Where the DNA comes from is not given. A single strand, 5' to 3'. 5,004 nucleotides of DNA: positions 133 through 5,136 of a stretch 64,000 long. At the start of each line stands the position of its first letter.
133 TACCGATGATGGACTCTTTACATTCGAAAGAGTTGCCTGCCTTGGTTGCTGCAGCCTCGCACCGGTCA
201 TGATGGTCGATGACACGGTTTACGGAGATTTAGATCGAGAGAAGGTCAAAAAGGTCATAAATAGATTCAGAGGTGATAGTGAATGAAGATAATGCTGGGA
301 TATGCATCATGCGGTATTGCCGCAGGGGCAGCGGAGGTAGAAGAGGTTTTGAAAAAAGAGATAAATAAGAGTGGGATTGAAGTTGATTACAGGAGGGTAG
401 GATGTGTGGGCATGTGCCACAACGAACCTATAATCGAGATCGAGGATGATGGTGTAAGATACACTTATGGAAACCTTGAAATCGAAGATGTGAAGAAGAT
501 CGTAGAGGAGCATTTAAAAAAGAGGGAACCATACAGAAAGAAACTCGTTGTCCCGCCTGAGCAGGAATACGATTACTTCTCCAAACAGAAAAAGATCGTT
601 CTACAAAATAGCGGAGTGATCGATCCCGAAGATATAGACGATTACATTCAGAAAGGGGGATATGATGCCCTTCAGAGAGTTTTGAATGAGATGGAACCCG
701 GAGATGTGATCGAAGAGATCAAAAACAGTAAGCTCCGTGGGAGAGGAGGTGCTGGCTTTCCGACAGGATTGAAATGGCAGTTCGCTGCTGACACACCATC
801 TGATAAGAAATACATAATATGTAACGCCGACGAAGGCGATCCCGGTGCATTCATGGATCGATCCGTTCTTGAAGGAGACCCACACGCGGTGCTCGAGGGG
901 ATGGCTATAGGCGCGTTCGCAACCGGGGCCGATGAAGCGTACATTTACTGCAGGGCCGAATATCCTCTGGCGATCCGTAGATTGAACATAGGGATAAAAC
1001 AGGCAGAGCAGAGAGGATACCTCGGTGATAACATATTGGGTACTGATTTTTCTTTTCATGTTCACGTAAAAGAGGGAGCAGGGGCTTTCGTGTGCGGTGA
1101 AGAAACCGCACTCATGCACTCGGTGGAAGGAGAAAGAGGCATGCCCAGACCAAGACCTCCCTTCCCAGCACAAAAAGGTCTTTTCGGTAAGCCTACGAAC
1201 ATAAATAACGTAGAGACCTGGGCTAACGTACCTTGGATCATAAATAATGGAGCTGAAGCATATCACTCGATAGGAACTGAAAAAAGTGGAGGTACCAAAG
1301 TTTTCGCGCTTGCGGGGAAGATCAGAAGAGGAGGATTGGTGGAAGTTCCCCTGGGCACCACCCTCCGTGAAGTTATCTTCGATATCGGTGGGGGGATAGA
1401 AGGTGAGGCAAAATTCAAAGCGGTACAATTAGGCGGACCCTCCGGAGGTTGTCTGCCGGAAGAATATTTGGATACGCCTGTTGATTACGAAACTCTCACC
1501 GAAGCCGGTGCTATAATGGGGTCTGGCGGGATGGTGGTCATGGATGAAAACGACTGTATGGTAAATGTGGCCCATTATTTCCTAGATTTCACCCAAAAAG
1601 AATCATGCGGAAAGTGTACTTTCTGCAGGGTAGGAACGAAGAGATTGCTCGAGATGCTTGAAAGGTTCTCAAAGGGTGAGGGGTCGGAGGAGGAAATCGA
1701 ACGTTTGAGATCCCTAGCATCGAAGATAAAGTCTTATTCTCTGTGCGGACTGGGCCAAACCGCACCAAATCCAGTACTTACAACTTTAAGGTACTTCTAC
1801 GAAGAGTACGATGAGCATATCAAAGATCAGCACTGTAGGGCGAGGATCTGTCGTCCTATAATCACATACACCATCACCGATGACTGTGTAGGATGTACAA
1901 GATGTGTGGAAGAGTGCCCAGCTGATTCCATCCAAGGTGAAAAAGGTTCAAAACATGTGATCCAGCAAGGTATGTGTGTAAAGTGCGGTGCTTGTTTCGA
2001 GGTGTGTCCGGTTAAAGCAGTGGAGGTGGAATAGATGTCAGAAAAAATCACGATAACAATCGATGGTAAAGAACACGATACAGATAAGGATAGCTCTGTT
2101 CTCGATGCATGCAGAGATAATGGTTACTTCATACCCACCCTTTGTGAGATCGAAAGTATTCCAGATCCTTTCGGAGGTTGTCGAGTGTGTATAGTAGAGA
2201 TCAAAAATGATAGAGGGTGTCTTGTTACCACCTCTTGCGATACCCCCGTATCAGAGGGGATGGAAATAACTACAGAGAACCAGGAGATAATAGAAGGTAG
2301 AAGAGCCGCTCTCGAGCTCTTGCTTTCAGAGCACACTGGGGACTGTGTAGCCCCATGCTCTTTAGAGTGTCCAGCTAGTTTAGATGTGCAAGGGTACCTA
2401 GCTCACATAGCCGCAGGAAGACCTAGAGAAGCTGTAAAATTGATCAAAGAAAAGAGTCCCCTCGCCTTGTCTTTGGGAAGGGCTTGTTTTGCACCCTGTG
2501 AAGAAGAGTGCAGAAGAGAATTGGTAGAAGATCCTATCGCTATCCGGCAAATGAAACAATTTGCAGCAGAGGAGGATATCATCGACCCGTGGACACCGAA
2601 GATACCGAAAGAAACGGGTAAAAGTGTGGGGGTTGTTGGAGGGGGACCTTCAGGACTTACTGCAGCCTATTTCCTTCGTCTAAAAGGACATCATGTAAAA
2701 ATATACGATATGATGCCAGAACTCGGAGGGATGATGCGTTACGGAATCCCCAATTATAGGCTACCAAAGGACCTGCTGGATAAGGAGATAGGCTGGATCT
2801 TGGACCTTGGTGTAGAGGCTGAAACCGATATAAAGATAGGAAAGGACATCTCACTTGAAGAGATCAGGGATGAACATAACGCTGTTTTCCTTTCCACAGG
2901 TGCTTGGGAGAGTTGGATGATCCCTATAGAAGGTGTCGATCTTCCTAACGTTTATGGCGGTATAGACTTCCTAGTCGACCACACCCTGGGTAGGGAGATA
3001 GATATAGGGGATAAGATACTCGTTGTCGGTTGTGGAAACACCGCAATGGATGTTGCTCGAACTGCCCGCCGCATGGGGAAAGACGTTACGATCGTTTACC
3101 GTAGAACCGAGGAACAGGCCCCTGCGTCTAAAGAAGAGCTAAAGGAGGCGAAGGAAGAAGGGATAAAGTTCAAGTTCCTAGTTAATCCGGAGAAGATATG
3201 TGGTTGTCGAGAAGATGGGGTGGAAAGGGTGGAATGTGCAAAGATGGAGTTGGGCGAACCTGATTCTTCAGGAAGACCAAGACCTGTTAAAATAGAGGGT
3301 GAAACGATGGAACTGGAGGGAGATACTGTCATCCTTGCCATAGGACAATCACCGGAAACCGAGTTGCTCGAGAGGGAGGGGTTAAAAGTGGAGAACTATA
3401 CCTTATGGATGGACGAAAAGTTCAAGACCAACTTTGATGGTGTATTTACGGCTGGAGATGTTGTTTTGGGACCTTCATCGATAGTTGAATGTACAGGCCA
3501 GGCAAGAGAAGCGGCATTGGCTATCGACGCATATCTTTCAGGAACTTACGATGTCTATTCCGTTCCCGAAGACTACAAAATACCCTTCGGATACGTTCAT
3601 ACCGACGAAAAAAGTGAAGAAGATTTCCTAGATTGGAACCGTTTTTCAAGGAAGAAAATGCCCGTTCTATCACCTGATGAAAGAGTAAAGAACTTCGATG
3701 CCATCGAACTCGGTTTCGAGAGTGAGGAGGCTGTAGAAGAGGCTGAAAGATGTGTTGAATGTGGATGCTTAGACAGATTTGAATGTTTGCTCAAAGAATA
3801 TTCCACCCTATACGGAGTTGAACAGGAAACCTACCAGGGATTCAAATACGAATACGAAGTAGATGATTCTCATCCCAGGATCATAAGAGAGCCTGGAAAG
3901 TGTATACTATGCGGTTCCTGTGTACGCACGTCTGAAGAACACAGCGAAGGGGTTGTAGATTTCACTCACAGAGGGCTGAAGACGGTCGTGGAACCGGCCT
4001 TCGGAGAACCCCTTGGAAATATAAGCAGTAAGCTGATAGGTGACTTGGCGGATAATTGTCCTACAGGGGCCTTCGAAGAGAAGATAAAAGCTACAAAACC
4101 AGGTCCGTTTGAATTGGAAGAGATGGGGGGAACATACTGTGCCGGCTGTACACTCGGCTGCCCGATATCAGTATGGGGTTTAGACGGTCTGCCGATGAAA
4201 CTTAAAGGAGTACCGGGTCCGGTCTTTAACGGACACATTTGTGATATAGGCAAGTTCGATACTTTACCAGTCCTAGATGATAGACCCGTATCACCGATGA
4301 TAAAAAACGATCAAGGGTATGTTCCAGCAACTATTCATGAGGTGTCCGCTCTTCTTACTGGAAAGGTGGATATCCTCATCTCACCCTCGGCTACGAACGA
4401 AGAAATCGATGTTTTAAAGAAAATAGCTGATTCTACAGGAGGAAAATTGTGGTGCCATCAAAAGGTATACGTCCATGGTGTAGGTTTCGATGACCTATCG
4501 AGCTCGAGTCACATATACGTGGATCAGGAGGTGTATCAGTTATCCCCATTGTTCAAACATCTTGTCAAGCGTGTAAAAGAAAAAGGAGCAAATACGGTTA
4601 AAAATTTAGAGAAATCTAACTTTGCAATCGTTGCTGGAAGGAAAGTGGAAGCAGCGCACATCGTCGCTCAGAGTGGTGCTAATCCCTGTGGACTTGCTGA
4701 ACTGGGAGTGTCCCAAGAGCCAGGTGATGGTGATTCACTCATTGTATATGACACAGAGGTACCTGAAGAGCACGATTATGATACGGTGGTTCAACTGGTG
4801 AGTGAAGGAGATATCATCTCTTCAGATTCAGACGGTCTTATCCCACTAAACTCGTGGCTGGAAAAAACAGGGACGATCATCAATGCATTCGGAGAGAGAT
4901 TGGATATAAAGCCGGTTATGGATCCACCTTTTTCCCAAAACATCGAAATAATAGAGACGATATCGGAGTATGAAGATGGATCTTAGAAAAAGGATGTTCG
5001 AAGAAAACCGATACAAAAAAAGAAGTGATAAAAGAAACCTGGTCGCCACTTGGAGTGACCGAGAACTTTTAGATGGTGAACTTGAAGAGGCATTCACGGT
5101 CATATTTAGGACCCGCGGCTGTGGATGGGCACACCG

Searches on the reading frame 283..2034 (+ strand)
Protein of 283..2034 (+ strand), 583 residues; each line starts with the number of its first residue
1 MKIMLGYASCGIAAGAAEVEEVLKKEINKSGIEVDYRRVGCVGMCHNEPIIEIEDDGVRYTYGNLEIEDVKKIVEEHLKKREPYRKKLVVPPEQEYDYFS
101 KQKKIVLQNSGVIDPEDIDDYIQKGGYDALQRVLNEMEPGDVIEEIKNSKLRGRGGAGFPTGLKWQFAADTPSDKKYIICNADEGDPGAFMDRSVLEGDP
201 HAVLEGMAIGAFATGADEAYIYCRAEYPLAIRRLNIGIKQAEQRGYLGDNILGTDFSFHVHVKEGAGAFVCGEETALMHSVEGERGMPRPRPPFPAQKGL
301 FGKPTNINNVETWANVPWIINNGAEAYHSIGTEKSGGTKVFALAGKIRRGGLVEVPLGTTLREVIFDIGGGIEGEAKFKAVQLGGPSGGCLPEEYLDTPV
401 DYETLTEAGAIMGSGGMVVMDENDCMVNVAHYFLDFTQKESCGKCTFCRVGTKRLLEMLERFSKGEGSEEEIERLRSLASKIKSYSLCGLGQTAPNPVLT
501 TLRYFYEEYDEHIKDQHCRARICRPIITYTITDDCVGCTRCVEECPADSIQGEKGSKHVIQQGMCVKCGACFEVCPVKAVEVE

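Call 29: search_protein_families(library=pfam, proteins=[window:283-2034:+], max_evalue=0.00001)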
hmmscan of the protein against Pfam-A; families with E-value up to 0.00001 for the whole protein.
window:283-2034:+ (583 aa): 7 families
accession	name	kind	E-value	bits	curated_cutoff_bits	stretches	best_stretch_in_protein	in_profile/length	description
PF01512.22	Complex1_51K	-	7.9e-47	159.4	31.2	1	146-317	1-149/150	Nuo51 FMN-binding domain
PF10589.14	NADH_4Fe-4S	-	1.7e-32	111.6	23.5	1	429-512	2-85/85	NADH-ubiquinone oxidoreductase-F iron-sulfur binding region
PF00037.32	Fer4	-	3.2e-09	36.6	21.1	0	559-580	2-23/24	4Fe-4S binding domain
PF13187.11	Fer4_9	-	1.9e-08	34.6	27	1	534-579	1-51/52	4Fe-4S dicluster domain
PF14697.11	Fer4_21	-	2e-08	34.7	35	1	533-581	6-58/59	4Fe-4S dicluster domain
PF13237.11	Fer4_10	-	1.8e-07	31.4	25.5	1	531-576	5-53/53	4Fe-4S dicluster domain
PF12838.12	Fer4_7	-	4.2e-07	30.8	27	1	535-579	2-52/52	4Fe-4S dicluster domain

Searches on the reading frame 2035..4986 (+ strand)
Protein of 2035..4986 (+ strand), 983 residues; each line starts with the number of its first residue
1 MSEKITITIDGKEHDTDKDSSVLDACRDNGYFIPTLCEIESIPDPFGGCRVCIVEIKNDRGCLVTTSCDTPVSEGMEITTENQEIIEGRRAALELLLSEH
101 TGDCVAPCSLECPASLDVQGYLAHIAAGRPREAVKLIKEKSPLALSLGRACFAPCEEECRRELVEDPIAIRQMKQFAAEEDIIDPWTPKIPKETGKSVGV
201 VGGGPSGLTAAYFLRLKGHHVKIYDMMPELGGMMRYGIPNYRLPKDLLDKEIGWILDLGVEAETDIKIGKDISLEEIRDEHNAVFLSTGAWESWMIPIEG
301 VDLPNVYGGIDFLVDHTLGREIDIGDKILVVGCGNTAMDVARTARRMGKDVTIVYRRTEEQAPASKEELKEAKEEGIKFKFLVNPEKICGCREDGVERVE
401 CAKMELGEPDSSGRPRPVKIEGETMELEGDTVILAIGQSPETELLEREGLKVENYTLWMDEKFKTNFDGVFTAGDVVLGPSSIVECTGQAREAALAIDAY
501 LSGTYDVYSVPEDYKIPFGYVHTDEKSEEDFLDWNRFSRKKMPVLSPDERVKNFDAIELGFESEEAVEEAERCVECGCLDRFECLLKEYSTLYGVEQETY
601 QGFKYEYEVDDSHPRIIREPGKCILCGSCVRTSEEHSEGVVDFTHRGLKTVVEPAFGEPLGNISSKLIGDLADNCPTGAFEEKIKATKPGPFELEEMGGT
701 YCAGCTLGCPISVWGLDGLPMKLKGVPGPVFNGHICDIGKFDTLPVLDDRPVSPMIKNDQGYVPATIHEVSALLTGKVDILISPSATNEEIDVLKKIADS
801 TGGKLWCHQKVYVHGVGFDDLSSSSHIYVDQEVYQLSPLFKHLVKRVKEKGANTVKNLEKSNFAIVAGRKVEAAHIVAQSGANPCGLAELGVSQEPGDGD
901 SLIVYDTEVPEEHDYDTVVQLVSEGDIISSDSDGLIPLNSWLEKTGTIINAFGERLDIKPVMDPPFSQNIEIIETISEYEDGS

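Call 29: search_protein_families(library=pfam, proteins=[window:2035-4986:+], max_evalue=0.00001)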
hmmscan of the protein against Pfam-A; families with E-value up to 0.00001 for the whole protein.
window:2035-4986:+ (983 aa): 6 families
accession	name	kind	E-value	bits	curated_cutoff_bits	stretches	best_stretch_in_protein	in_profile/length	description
PF07992.20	Pyr_redox_2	-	6.6e-36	124.7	26.1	1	197-490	2-291/291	Pyridine nucleotide-disulphide oxidoreductase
PF14691.11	Fer4_20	-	1.3e-18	67.3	25.8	1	104-180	27-107/113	Dihydroprymidine dehydrogenase domain II, 4Fe-4S cluster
PF13510.11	Fer2_4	-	2.3e-15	56.8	22.8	1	3-82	2-81/82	2Fe-2S iron-sulfur cluster binding domain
PF00070.33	Pyr_redox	-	2.5e-12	47.6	22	1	327-400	1-78/82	Pyridine nucleotide-disulphide oxidoreductase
PF13738.12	Pyr_redox_3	-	3.4e-12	46.7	30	1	325-474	164-305/305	Pyridine nucleotide-disulphide oxidoreductase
PF13450.12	NAD_binding_8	-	5.9e-10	39.7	21.9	1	200-235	1-36/68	NAD(P)-binding Rossmann-like domain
